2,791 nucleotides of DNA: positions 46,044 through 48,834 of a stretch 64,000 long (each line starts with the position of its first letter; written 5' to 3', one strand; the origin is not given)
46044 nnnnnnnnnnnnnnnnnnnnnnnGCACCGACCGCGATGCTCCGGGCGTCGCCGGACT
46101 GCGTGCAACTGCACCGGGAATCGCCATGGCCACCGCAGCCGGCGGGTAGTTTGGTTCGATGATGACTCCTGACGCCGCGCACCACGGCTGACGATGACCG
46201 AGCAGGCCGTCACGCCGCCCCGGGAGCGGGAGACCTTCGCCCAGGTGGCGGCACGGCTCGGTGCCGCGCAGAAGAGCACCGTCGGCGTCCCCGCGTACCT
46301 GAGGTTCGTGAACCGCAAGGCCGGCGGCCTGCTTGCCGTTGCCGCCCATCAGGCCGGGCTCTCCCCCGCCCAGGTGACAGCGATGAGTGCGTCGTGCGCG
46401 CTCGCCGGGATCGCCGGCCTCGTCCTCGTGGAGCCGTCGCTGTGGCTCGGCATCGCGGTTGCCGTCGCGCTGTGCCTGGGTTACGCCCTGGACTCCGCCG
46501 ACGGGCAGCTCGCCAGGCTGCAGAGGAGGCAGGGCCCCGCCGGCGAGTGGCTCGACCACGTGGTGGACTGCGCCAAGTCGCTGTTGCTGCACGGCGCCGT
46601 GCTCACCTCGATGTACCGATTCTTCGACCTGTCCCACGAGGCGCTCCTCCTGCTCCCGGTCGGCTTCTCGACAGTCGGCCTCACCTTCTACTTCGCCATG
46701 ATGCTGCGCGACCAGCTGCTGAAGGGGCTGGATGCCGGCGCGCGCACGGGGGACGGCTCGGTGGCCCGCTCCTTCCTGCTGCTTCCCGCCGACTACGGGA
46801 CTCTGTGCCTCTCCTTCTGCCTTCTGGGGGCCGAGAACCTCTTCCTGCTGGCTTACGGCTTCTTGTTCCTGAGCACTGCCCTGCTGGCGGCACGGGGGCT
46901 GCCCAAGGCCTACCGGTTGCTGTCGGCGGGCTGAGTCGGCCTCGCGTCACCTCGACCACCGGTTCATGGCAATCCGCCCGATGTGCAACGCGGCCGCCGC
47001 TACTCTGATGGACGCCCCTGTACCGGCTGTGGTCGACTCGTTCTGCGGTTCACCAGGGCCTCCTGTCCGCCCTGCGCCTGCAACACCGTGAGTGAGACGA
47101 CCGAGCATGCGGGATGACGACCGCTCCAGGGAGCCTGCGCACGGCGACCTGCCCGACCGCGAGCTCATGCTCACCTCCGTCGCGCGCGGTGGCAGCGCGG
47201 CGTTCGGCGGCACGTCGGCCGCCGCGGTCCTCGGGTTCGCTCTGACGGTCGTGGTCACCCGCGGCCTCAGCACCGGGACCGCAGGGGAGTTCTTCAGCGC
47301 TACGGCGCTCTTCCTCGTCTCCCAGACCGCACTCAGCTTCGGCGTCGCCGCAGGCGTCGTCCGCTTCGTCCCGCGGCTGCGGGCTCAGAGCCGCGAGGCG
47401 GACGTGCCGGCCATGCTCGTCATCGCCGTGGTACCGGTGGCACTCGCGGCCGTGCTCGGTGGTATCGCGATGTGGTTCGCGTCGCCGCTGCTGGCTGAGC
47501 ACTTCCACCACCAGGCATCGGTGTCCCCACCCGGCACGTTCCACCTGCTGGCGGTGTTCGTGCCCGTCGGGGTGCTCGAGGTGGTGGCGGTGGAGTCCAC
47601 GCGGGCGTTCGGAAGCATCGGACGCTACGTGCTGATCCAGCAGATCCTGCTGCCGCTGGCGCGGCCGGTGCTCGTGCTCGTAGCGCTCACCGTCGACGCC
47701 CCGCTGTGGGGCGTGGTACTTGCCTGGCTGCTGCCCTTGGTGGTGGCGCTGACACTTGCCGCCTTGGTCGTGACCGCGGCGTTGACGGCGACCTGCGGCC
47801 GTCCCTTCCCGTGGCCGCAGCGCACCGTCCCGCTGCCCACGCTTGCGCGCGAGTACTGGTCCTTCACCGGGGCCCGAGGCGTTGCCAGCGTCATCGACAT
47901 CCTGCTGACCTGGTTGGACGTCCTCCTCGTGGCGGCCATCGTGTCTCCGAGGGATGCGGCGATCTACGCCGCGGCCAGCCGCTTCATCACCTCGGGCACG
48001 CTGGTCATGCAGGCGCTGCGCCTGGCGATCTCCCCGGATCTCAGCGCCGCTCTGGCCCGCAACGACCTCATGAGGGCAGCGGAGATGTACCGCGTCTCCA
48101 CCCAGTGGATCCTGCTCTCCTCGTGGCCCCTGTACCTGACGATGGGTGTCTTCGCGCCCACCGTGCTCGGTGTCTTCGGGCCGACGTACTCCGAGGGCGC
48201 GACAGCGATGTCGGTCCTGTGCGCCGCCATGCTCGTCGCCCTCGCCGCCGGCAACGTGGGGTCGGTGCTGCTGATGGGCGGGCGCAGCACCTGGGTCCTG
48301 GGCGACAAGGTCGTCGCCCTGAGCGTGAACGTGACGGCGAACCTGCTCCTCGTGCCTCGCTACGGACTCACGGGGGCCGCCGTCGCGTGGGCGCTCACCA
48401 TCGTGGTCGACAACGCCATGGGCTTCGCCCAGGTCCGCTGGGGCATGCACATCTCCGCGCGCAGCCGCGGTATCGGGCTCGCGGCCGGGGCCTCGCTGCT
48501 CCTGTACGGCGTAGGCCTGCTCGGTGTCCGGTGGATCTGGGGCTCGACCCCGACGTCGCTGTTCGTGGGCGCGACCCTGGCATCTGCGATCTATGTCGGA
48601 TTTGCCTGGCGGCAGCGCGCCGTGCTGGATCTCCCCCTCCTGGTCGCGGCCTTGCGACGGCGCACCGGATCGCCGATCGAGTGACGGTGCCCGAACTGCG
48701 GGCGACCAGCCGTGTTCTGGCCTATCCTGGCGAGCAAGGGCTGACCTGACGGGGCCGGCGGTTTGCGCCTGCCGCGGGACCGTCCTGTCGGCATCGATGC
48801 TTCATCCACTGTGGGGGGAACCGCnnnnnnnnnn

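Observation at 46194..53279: Compact glycerol-phosphate/glycopolymer locus with lower GC than the flanks and a Wzz/BY-kinase-like protein lacking a canonical P-loop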

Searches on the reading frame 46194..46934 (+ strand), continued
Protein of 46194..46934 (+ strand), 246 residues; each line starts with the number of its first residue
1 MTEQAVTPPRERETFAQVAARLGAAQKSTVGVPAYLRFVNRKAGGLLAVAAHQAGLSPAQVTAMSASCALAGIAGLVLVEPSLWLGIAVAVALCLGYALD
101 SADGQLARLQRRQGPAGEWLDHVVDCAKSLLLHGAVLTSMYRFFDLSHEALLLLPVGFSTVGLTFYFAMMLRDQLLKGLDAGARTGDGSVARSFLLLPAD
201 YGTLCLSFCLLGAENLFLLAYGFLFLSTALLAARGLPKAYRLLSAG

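Call 88: search_solved_structures(query=A2, max_evalue=1, show_alignments=1)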
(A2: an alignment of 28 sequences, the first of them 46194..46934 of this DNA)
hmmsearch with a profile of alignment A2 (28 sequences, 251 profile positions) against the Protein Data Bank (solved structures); distinct sequences matched with E-value up to 1: 10.
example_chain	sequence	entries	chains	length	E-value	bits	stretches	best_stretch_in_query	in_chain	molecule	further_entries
4o6m_A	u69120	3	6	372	1e-08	38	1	29-126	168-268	AF2299, a CDP-alcohol phosphotransferase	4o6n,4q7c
6wm5_A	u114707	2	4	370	7.3e-06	28.6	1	32-135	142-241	AfCTD-Phosphatidylinositol-phosphate synthase (PIPS) fusion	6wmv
6h53_A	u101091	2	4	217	1.7e-05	27.4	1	43-135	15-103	CDP-diacylglycerol--inositol 3-phosphatidyltransferase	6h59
6h5a_A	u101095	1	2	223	1.9e-05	27.3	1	43-135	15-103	CDP-diacylglycerol--inositol 3-phosphatidyltransferase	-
8ul9_A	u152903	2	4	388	0.00014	24.4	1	51-131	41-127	Cholinephosphotransferase 1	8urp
8urt_A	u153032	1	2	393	0.00015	24.3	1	51-131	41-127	Cholinephosphotransferase 1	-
8ero_A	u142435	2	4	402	0.00033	23.2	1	56-136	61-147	Cholinephosphotransferase 1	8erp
9uet_A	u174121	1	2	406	0.0008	21.9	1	56-136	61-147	Cholinephosphotransferase 1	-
8gyw_B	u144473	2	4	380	0.0025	20.3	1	56-139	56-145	Choline/ethanolaminephosphotransferase 1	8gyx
4mnd_A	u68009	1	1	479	0.025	17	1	11-126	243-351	CTP L-myo-inositol-1-phosphate cytidylyltransferase/CDP-L-myo-inositol myo-inositolphospho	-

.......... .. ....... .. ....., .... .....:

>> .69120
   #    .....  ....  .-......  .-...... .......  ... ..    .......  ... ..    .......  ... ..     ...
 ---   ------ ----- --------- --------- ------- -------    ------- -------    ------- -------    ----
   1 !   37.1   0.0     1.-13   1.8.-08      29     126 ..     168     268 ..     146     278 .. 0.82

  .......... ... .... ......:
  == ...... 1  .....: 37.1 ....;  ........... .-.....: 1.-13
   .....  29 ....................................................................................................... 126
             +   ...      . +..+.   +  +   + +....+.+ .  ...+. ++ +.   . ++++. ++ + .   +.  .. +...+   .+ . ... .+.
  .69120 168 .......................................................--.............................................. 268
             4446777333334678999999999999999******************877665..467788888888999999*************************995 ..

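Call 94: predict_structure(alignment_id=A2)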
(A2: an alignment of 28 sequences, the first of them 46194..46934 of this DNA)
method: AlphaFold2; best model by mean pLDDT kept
length: 246 residues; sequences in the alignment: 28
mean_pLDDT: 92.2   pTM: 0.87
mean pLDDT of the five models: 92.2, 90.5, 90.4, 89.1, 89.0
residues with pLDDT >= 90: 192; 70-90: 40; 50-70: 12; < 50: 2
segments of 3 or more residues with pLDDT < 50: none
pLDDT, mean of each block of 10 residues (from residue 1): 61 93 89 94 97 96 97 98 98 98 94 85 93 98 97 98 93 83 70 94 97 98 98 94 90
secondary structure, 60 per line:
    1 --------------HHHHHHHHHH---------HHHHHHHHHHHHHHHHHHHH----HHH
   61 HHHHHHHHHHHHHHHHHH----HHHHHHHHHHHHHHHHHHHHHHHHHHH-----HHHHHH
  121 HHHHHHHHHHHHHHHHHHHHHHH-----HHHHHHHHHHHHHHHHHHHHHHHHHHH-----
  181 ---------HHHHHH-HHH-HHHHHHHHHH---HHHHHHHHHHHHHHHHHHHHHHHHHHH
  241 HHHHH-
elements in order: H15-24 H34-53 H58-78 H83-109 H115-143 H149-175 H190-195 H201-210 H214-245

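Call 96: fold_search(model_id=the predicted structure, library=pdb)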
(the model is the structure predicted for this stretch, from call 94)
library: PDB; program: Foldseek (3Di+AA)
matches with E <= 10: 78; with E <= 0.001: 6
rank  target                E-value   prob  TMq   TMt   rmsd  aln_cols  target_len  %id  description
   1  4o6m_B                3.6e-05  1.00  0.69  0.51   3.7       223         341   19  Structure of AF2299, a CDP-alcohol phosphotransferase (CMP-bound) (released 2014-05-14)
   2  4o6m_A                1.3e-04  1.00  0.64  0.49   3.5       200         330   20  Structure of AF2299, a CDP-alcohol phosphotransferase (CMP-bound) (released 2014-05-14)
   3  4o6n_A                1.9e-04  1.00  0.63  0.48   3.5       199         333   20  Structure of AF2299, a CDP-alcohol phosphotransferase (CDP-bound) (released 2014-05-14)
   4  4q7c_A                2.3e-04  1.00  0.63  0.48   3.6       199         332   20  Structure of AF2299, a CDP-alcohol phosphotransferase (released 2014-05-28)
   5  5d92_A                7.2e-04  1.00  0.63  0.48   5.3       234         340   17  Structure of a phosphatidylinositolphosphate (PIP) synthase from Renibacterium Salmoninarum (released 2015-11-04)
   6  5d92_B                8.6e-04  1.00  0.63  0.47   5.7       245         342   17  Structure of a phosphatidylinositolphosphate (PIP) synthase from Renibacterium Salmoninarum (released 2015-11-04)
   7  4mnd                  1.9e-03  1.00  0.62  0.39   5.0       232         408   16  Crystal structure of Archaeoglobus fulgidus IPCT-DIPPS bifunctional membrane protein (released 2014-07-02)
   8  5d91                  1.9e-03  1.00  0.58  0.44   5.1       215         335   19  Structure of a phosphatidylinositolphosphate (PIP) synthase from Renibacterium Salmoninarum (released 2015-11-11)
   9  6wmv_A                3.9e-03  1.00  0.56  0.42   5.0       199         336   16  Structure of a phosphatidylinositol-phosphate synthase (PIPS) from Mycobacterium kansasii with evidence of substrate b (released 2020-05-27)
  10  5d92_C                4.0e-03  1.00  0.61  0.47   5.6       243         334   18  Structure of a phosphatidylinositolphosphate (PIP) synthase from Renibacterium Salmoninarum (released 2015-11-04)
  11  6wmv_C                4.2e-03  1.00  0.59  0.45   5.9       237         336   15  Structure of a phosphatidylinositol-phosphate synthase (PIPS) from Mycobacterium kansasii with evidence of substrate b (released 2020-05-27)
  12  6h59_A                8.0e-03  1.00  0.55  0.66   5.3       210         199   15  Crystal structure of Mycobacterium tuberculosis phosphatidylinositol phosphate synthase (PgsA1) with CDP-DAG bound (released 2019-05-15)
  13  6wm5_C                9.1e-03  1.00  0.54  0.41   5.6       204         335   16  Structure of a phosphatidylinositol-phosphate synthase (PIPS) from Mycobacterium kansasii (released 2020-05-27)
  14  6h5a_B                9.9e-03  1.00  0.53  0.61   6.0       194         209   15  Crystal structure of Mycobacterium tuberculosis phosphatidylinositol phosphate synthase (PgsA1) in complex with mangan (released 2019-05-15)
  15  6h5a_A                1.2e-02  1.00  0.56  0.66   5.1       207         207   15  Crystal structure of Mycobacterium tuberculosis phosphatidylinositol phosphate synthase (PgsA1) in complex with mangan (released 2019-05-15)
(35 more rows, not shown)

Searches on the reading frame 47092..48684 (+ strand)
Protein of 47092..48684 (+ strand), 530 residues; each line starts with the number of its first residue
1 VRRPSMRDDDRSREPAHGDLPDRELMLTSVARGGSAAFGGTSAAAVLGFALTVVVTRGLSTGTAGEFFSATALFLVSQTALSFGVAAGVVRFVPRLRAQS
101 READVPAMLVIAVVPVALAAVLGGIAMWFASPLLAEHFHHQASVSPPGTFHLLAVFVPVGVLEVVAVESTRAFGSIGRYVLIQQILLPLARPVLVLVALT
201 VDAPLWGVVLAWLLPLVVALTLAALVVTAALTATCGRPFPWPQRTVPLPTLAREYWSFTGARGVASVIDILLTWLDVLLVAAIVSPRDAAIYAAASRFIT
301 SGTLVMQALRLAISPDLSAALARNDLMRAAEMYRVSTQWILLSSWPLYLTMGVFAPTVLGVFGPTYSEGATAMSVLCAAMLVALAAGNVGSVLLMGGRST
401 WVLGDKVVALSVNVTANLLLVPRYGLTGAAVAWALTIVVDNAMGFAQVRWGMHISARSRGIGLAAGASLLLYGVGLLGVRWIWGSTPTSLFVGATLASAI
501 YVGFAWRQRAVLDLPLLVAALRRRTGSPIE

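Call 6: search_protein_families(library=pfam, proteins=[window:47092-48684:+], max_evalue=0.01)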
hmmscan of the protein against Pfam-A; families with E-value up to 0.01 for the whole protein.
window:47092-48684:+ (530 aa): 3 families
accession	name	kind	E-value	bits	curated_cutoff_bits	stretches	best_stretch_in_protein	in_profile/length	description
PF01943.22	Polysacc_synt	-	3e-08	33.9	28.2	1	31-301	2-253/274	Polysaccharide biosynthesis protein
PF13440.11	Polysacc_synt_3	-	8.8e-05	22.3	23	1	125-361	63-282/293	Polysaccharide biosynthesis protein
PF01554.23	MatE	-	0.00094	19.3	24.9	1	266-384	6-123/161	MatE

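Call 7: search_protein_families(library=ncbifam, proteins=[window:47092-48684:+], max_evalue=0.01)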
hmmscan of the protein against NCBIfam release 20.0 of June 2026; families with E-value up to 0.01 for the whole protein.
window:47092-48684:+ (530 aa): 1 family
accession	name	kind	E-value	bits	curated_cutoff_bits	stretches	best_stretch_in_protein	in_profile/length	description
TIGR02900.1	spore_V_B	equivalog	3.3e-07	29.4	372.3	2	301-456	283-439/488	stage V sporulation protein B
